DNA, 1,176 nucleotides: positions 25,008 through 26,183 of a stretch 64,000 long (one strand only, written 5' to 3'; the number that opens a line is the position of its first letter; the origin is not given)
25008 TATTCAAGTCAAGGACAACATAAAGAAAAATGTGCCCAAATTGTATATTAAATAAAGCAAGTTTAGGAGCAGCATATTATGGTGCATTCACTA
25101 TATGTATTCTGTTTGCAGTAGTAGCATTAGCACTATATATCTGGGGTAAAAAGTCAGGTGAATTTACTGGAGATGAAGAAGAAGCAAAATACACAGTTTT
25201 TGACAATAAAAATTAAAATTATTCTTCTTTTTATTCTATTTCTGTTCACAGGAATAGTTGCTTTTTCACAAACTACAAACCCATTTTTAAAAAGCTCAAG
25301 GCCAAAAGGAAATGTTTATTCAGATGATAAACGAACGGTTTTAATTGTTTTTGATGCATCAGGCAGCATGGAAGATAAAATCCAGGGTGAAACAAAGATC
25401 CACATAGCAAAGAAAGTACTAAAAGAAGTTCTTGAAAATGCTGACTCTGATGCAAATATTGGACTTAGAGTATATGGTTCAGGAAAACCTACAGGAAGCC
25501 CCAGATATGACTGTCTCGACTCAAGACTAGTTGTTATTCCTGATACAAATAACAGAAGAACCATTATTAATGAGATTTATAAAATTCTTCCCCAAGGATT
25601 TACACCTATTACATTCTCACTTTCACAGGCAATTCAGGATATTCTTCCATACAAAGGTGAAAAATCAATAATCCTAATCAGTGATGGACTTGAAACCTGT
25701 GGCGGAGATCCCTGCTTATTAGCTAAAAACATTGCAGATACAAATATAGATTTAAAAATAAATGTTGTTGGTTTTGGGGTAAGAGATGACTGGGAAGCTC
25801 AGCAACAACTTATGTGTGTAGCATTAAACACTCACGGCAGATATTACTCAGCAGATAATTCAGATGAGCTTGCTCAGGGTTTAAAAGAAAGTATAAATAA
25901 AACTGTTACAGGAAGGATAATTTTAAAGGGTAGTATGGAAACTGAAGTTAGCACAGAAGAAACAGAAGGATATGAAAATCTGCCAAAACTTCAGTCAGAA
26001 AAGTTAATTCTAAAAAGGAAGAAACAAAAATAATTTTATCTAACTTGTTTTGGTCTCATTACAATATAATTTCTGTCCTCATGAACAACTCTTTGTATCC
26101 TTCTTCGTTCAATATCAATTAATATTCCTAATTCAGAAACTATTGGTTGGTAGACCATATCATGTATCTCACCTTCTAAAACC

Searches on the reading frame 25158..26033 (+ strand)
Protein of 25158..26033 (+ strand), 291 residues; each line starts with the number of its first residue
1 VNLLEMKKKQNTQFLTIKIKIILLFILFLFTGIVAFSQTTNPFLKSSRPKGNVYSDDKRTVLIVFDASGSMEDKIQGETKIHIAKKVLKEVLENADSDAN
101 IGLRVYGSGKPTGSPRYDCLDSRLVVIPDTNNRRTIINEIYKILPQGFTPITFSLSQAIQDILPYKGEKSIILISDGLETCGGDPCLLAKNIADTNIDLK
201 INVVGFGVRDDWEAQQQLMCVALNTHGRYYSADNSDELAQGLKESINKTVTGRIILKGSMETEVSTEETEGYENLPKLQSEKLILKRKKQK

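Call 3: search_protein_families(library=pfam, proteins=[window:25158-26033:+], max_evalue=0.01)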
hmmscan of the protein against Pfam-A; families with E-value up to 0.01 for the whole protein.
window:25158-26033:+ (291 aa): 2 families
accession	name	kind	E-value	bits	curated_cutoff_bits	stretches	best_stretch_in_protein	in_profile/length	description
PF00092.34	VWA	-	1.2e-07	32.5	23.8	1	61-239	2-169/174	von Willebrand factor type A domain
PF13519.12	VWA_2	-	3.2e-07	31.4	27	1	61-177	1-106/107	von Willebrand factor type A domain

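Call 4: search_protein_families(library=ncbifam, proteins=[window:25158-26033:+], max_evalue=0.01)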
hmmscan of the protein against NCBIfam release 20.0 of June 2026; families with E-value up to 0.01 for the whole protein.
window:25158-26033:+ (291 aa): 3 families
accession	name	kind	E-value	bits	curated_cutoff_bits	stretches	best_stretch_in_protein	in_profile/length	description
NF047508.1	VWA_BatA_Lepto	exception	2.3e-07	30.2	380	1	60-249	90-272/315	VWA domain-containing protein BatA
NF033757.1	gliding_CglB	equivalog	0.0053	15.8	200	0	226-252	305-331/402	adventurous gliding motility lipoprotein CglB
TIGR02442.1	Cob-chelat-sub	hypoth_equivalog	0.0097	14.4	779.45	0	60-179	474-583/641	putative cobaltochelatase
